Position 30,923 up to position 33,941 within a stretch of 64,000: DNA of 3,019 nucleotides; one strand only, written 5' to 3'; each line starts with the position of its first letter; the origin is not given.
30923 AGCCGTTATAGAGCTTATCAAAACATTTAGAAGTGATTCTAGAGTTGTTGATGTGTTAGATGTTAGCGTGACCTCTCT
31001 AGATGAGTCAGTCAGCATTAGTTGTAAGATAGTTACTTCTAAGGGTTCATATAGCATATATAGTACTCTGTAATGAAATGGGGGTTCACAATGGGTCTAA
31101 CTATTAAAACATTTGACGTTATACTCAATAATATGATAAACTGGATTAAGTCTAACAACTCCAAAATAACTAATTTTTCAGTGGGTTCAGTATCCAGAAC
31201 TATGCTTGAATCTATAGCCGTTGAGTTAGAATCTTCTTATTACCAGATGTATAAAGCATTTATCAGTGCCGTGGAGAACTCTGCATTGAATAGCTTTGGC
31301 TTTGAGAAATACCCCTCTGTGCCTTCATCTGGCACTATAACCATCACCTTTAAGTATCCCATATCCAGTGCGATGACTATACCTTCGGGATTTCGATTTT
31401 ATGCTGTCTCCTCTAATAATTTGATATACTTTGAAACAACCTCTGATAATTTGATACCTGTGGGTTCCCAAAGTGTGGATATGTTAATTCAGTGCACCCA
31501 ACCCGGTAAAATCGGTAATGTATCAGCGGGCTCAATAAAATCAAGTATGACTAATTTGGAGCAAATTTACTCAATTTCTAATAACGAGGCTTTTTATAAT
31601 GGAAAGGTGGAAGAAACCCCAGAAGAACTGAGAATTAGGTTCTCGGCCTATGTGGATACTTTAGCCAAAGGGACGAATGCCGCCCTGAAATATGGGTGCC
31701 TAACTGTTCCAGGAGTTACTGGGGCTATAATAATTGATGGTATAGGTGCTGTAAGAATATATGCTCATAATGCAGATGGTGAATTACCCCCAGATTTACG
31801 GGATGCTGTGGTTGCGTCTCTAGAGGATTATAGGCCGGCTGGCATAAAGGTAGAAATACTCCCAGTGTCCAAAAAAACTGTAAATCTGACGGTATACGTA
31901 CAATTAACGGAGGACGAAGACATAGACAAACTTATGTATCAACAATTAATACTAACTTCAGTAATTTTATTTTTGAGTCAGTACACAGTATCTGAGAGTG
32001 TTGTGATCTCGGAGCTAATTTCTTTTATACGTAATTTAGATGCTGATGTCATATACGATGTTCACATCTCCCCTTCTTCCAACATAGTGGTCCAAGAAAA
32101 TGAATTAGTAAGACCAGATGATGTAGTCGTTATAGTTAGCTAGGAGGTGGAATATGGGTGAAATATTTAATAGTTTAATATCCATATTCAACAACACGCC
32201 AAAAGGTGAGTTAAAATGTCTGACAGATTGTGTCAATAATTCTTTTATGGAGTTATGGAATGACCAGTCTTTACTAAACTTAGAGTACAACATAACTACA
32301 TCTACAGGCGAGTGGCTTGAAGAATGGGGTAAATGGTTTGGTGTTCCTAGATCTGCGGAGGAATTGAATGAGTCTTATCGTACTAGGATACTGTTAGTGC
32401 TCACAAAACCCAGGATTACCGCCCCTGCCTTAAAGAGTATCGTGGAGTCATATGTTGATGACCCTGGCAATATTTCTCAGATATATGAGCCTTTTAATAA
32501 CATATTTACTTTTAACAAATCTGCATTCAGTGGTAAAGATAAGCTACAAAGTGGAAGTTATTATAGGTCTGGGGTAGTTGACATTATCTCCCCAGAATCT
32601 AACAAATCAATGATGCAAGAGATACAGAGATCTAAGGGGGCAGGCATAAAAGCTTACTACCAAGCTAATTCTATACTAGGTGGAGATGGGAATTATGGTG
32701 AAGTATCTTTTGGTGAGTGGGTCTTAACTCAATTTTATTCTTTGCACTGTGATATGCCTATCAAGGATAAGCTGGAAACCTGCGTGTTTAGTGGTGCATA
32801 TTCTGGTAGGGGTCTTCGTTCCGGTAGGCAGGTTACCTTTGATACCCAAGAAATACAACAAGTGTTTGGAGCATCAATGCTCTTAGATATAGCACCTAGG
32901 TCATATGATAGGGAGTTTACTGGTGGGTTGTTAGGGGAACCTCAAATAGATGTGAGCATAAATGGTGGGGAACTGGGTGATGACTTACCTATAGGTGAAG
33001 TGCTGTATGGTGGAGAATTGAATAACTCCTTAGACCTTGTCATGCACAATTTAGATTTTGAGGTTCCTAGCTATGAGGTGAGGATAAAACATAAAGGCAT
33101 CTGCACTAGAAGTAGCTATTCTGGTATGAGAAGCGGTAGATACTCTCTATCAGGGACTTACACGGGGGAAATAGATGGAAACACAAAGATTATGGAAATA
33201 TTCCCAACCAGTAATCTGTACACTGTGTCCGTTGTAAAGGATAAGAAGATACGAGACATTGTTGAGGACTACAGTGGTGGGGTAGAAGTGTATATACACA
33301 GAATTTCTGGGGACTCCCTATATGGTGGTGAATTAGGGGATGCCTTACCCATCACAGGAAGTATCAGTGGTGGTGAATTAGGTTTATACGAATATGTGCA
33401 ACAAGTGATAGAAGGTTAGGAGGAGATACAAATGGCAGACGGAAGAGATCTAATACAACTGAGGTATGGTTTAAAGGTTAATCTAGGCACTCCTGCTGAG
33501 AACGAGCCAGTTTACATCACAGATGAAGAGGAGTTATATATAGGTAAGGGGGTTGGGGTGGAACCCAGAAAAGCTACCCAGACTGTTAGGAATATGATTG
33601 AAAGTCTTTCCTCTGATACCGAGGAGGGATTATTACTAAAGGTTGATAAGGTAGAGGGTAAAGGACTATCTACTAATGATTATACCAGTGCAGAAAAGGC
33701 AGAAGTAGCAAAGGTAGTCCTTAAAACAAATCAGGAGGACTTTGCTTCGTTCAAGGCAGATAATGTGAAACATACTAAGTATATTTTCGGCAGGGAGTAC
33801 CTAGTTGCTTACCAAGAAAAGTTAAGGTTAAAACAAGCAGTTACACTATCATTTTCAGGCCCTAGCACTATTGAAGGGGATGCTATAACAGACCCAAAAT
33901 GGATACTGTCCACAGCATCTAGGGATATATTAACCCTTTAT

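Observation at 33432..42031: Two paralogous enzymatic tail fibres with a common N-terminal anchor and an identical 41-bp element at their stop codons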

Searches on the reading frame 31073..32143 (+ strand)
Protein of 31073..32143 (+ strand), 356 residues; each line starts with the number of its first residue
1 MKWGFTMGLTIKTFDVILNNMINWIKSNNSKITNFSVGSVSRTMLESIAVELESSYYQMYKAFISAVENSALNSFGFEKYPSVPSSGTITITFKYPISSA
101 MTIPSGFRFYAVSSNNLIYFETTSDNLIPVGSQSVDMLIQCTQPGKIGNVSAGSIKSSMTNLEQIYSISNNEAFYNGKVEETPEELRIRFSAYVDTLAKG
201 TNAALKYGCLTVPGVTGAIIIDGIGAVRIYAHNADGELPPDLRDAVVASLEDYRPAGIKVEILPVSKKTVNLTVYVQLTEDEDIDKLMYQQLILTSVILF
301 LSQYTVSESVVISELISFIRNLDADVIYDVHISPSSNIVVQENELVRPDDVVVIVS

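Call 10: search_protein_families(library=pfam, proteins=[window:31073-32143:+], max_evalue=0.01)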
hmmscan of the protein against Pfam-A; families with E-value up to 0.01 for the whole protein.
window:31073-32143:+ (356 aa): 1 family
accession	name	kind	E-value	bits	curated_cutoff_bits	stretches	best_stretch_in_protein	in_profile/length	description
PF04865.19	Baseplate_J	-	2.8e-29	102.6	21.1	1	73-315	11-252/255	Baseplate J-like protein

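Call 11: search_protein_families(library=phrogs, proteins=[window:31073-32143:+], max_evalue=0.001)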
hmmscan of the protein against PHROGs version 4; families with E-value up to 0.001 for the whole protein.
window:31073-32143:+ (356 aa): 2 families
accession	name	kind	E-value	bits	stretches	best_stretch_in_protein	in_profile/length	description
phrog_6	-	tail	1.5e-51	176.7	1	7-354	65-404/548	baseplate wedge subunit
phrog_1608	-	tail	6.8e-08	33.2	1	177-353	4-188/192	tail protein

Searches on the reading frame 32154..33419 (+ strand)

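Call 10: search_protein_families(library=pfam, proteins=[window:32154-33419:+], max_evalue=0.01)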
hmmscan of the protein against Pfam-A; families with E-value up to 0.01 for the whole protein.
window:32154-33419:+ (421 aa): 0 families

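Call 11: search_protein_families(library=phrogs, proteins=[window:32154-33419:+], max_evalue=0.001)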
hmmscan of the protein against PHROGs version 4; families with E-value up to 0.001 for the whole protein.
window:32154-33419:+ (421 aa): 8 families
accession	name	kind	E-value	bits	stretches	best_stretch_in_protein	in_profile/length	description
phrog_23130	-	tail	1.8e-40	140.6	1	4-179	3-180/362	tail protein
phrog_7378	-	tail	6.8e-35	121.7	1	46-172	61-187/736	baseplate protein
phrog_4411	-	head and packaging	1.3e-27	97.2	1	42-168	44-170/834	virion structural protein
phrog_5502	-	unknown function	1.9e-25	89.5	1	27-167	29-169/1568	-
phrog_2386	-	head and packaging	8.1e-24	84.8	1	46-169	51-174/1012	virion structural protein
phrog_13726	-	unknown function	1.8e-23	83.8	1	45-165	48-168/800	-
phrog_1160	-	tail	2.3e-15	57.3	1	6-166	22-173/528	baseplate protein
phrog_8708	-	unknown function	3.1e-05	24.7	1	44-112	44-111/202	-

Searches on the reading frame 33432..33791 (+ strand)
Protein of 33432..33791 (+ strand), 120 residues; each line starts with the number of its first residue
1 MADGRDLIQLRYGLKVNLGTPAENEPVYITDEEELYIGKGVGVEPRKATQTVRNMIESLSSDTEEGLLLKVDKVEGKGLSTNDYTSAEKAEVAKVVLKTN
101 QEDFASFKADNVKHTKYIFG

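Call 81: search_protein_families(library=pfam, proteins=[window:33432-33791:+], max_evalue=10)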
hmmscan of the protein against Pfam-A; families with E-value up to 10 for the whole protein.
seq(120 aa): 1 family
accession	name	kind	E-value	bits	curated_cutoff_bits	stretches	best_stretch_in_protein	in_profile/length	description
PF18454.7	Mtd_N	-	1.5e-05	25.2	26.3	1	8-40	1-35/37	Major tropism determinant N-terminal domain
